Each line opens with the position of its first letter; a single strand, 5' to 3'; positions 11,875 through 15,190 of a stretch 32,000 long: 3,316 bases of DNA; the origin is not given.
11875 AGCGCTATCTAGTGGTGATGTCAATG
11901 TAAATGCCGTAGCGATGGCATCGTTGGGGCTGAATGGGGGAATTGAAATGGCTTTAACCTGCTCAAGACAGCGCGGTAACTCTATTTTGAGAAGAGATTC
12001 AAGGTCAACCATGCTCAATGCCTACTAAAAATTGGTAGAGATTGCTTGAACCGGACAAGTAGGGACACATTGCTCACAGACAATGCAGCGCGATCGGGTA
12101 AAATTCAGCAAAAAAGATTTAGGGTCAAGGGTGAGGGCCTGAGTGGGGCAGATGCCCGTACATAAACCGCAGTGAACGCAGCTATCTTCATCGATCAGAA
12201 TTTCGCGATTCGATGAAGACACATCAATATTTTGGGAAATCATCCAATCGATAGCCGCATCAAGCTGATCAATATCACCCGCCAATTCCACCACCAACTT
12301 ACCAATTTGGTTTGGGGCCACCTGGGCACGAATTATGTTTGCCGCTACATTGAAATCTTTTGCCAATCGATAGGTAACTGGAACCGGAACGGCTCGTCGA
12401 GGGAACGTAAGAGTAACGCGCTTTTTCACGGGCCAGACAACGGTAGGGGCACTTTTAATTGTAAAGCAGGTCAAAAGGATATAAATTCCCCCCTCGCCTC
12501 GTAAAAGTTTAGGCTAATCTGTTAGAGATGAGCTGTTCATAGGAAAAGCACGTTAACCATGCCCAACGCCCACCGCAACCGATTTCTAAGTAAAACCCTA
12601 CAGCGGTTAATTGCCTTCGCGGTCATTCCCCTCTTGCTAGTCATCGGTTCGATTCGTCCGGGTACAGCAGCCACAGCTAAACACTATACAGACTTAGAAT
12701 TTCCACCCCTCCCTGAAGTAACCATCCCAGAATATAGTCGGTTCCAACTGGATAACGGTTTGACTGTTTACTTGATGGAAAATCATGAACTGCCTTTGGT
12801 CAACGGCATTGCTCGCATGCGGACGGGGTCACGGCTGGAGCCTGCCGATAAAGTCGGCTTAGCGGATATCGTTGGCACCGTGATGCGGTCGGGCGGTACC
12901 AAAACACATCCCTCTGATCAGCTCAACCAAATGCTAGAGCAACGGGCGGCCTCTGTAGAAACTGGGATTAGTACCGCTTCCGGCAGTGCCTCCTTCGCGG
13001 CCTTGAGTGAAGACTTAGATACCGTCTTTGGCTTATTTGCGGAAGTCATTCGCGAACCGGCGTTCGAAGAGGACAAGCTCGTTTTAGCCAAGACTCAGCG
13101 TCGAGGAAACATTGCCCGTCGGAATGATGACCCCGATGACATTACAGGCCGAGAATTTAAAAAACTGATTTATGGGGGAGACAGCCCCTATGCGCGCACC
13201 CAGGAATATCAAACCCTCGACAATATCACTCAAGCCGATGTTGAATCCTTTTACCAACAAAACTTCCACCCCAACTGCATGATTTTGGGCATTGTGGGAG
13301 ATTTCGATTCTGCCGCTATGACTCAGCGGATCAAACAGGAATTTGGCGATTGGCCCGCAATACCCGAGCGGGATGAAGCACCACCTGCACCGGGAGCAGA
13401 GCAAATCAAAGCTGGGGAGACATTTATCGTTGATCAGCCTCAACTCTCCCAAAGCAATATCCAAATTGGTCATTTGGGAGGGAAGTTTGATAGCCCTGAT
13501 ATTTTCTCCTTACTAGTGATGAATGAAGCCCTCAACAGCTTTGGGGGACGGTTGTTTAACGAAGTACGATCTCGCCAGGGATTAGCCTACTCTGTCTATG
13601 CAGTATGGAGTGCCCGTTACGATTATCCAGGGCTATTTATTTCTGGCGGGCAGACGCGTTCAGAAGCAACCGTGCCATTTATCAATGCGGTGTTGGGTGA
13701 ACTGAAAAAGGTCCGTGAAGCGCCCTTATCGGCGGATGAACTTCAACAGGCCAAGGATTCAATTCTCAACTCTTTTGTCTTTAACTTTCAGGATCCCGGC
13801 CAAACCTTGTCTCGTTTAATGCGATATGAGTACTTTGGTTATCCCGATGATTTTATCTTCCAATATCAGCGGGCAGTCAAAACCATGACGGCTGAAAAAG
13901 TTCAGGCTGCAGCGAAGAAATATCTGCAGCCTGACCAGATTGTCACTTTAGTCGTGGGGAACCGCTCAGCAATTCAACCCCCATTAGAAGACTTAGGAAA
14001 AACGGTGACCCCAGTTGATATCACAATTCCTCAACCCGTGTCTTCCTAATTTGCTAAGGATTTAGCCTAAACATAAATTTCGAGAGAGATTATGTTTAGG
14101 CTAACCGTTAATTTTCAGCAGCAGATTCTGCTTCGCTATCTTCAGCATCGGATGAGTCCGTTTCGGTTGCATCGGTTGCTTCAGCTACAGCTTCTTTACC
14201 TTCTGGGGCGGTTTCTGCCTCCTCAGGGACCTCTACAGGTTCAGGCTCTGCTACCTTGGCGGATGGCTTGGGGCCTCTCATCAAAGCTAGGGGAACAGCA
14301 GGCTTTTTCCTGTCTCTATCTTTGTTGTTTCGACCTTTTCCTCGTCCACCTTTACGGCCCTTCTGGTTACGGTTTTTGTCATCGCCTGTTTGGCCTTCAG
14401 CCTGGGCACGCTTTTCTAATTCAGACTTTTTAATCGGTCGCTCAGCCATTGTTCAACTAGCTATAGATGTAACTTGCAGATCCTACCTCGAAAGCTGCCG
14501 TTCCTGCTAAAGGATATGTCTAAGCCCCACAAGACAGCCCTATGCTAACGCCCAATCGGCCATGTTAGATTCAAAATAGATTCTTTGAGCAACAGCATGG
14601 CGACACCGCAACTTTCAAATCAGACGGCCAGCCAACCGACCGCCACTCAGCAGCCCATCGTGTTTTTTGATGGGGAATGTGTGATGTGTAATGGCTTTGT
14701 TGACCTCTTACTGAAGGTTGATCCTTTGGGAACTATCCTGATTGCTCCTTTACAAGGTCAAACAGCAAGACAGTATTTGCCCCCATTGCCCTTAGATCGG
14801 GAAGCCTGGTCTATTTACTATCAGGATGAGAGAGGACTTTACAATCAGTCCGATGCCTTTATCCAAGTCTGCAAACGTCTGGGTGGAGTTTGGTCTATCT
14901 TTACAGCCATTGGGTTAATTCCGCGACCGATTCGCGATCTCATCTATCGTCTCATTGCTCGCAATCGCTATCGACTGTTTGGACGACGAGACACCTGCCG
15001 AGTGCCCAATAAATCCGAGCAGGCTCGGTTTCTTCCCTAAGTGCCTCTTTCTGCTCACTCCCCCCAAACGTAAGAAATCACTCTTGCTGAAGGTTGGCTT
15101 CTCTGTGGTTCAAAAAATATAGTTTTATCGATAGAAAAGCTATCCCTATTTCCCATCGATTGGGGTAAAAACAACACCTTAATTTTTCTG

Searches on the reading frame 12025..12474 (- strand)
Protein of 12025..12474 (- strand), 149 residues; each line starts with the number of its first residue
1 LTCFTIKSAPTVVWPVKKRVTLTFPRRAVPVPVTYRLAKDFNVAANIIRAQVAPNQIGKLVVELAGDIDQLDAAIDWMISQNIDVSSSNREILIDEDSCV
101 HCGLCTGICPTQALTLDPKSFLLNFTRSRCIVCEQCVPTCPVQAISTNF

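Call 3: search_protein_families(library=pfam, proteins=[window:12025-12474:-], max_evalue=0.01)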
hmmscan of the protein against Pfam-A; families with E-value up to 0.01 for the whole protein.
window:12025-12474:- (149 aa): 13 families
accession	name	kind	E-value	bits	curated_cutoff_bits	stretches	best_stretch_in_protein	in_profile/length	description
PF09383.16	NIL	-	7.8e-17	61.4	24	1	18-85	1-71/73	NIL domain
PF00037.32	Fer4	-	3.6e-14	52.3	21.1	2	93-115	2-24/24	4Fe-4S binding domain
PF12837.12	Fer4_6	-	6.2e-13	48.4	25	2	93-114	3-24/24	4Fe-4S binding domain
PF14697.11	Fer4_21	-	2.1e-10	41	35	1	94-145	3-57/59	4Fe-4S dicluster domain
PF12838.12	Fer4_7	-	2.3e-09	38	27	1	89-113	28-52/52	4Fe-4S dicluster domain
PF13187.11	Fer4_9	-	1.8e-08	34.7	27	1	99-145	2-52/52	4Fe-4S dicluster domain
PF13237.11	Fer4_10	-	6.4e-08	32.8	25.5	1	92-141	2-53/53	4Fe-4S dicluster domain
PF12797.12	Fer4_2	-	9.7e-08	31.9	24.5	1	92-111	3-22/22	4Fe-4S binding domain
PF13484.11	Fer4_16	-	1.9e-07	32.2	30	1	99-117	2-20/66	4Fe-4S double cluster binding domain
PF12800.12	Fer4_4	-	4.7e-06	26.9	24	1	97-111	2-16/17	4Fe-4S binding domain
PF25160.1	LdpA_Fe-S-bd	-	5.6e-06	26.5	27.6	1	105-147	9-45/49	LdpA Fe-S cluster-binding domain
PF13534.11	Fer4_17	-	1.8e-05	25.6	22.2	0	97-112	44-59/61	4Fe-4S dicluster domain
PF13183.11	Fer4_8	-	2.7e-05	25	27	0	97-112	3-18/68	4Fe-4S dicluster domain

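Call 4: search_protein_families(library=ncbifam, proteins=[window:12025-12474:-], max_evalue=0.01)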
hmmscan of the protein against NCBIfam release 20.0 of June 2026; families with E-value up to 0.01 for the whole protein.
window:12025-12474:- (149 aa): 94 families (the best 25 are shown)
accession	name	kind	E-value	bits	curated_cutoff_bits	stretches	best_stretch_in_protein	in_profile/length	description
TIGR01971.1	NuoI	subfamily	9.3e-12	44.6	113.05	2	16-118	10-102/121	NADH-quinone oxidoreductase, chain I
NF038196.1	ferrodoxin_EFR1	subfamily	2.1e-11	44.3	75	1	85-146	173-230/242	EFR1 family ferrodoxin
NF043039.1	HgcAB_like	equivalog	4.1e-11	43.1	285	1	59-146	263-350/350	HgcAB-like fusion protein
NF006221.0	PRK08348.1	subfamily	5.5e-11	42.3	124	1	17-146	16-93/136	NADH-plastoquinone oxidoreductase subunit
NF058577.1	FdxA_fam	equivalog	1.7e-10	40.9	65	2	86-113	25-52/52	4Fe-4S ferredoxin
NF009053.0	PRK12387.1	subfamily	1.3e-09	38.1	204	2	96-146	37-91/180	formate hydrogenlyase complex iron-sulfur subunit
TIGR01944.1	rnfB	subfamily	1.4e-09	37.8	68.7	1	84-147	100-162/190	RnfABCDGE type electron transport complex subunit B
NF042909.1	FMH_DH_FwdF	exception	2.2e-09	36.9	375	1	88-146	216-275/336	tungsten-dependent formylmethanofuran dehydrogenase subunit FwdF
NF004541.0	PRK05888.2-2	equivalog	2.3e-09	37.3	217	1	93-146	57-112/168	NADH-quinone oxidoreductase subunit NuoI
NF010369.0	PRK13795.1-4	equivalog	2.6e-09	35.9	1086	1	75-145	554-624/633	hypothetical protein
NF040864.1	HgcB_ferredoxin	equivalog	3.4e-09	36.4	99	1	93-147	10-63/93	mercury methylation ferredoxin HgcB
NF043069.1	T4HPD_activ_SAM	equivalog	1.5e-08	34.4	425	1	82-144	36-96/299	trans-4-hydroxy-L-proline dehydratase activase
TIGR04395.1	cutC_activ_rSAM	equivalog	4.7e-08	32.7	360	1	84-146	41-104/309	choline TMA-lyase-activating enzyme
NF005415.0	PRK06991.1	equivalog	4.9e-08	33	281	1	92-146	80-133/284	electron transport complex subunit RsxB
NF010367.0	PRK13795.1-2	equivalog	6.2e-08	31.5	456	1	90-143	529-582/584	hypothetical protein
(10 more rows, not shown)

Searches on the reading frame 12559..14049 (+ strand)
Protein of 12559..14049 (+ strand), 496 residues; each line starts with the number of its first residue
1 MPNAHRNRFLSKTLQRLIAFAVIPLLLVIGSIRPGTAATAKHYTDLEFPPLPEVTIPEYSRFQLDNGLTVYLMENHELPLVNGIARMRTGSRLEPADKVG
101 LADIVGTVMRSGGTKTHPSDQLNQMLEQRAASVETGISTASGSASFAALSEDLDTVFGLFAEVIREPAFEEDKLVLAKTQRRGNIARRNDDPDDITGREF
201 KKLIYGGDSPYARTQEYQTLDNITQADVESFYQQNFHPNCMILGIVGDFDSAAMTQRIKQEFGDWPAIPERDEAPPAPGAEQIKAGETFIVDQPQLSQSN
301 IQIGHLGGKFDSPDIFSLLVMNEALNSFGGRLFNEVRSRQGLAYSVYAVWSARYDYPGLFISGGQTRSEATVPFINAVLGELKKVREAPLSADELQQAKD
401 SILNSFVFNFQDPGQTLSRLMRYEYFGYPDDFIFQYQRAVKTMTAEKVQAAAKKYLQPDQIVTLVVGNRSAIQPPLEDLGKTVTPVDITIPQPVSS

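Call 72: search_protein_families(library=pfam, proteins=[window:12559-14049:+], max_evalue=0.001)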
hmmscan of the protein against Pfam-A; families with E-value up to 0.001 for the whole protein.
window:12559-14049:+ (496 aa): 2 families
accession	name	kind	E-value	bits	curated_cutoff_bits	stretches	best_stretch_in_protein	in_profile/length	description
PF05193.26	Peptidase_M16_C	-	7.3e-35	120.9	23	1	222-401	1-180/181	Peptidase M16 inactive domain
PF00675.25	Peptidase_M16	-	1.8e-09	38.1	22.3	1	88-180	20-111/149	Insulinase (Peptidase family M16)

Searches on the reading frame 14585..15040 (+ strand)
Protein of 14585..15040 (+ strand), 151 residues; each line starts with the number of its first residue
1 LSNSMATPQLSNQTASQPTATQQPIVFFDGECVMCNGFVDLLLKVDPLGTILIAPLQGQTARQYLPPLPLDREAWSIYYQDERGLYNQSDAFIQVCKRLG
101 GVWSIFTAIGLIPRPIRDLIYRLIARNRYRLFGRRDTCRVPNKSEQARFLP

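Call 72: search_protein_families(library=pfam, proteins=[window:14585-15040:+], max_evalue=0.001)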
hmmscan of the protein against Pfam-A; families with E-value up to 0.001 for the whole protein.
window:14585-15040:+ (151 aa): 1 family
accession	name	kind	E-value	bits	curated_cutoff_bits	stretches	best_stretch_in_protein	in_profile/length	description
PF04134.17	DCC1-like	-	5.5e-24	86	27.8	1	26-134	1-113/113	DCC1-like thiol-disulfide oxidoreductase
